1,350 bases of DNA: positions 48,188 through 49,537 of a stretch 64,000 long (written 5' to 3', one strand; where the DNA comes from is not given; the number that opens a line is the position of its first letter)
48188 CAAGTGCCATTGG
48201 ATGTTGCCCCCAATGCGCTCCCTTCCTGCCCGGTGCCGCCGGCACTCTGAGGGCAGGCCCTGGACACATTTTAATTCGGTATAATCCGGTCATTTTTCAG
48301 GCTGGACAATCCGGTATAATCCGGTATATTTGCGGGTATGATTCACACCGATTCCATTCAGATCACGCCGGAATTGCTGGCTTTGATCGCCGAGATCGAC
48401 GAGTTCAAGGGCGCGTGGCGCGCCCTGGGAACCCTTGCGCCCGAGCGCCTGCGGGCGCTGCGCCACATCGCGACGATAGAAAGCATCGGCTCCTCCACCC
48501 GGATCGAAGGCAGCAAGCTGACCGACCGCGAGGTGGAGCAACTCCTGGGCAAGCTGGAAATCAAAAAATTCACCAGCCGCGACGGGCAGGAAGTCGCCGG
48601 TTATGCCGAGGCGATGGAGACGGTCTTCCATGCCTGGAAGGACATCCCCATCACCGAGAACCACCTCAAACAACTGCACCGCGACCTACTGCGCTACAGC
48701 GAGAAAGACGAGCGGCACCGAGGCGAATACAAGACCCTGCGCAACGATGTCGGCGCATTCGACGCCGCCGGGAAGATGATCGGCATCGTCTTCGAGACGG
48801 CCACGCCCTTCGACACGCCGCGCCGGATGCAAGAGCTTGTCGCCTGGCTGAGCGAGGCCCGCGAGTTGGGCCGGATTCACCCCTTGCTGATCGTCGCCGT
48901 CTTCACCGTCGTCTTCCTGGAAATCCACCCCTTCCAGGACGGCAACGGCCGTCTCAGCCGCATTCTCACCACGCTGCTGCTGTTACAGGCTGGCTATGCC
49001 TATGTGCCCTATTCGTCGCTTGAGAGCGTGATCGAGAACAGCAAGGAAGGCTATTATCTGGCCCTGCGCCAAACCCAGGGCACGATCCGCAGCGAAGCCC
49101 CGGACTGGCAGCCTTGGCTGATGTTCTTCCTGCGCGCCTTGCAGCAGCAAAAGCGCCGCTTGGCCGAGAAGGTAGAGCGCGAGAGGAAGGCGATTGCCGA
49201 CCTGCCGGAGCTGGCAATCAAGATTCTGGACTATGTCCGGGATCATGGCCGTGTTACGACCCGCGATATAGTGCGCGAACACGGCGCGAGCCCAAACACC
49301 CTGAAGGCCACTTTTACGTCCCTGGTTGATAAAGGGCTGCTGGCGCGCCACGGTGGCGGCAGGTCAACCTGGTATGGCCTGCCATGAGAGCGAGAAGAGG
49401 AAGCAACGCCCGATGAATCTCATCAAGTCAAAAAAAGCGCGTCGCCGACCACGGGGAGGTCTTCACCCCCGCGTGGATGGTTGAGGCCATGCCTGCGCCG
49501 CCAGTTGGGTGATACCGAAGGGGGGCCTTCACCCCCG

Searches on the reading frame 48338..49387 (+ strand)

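Call 84: search_protein_families(library=pfam, proteins=[window:48338-49387:+], max_evalue=0.00001)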
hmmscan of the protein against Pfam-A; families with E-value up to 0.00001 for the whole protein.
window:48338-49387:+ (349 aa): 1 family
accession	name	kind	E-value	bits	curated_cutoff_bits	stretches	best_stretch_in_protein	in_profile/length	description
PF02661.23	Fic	-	3.1e-17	63.6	24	1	104-215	1-93/93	Fic/DOC family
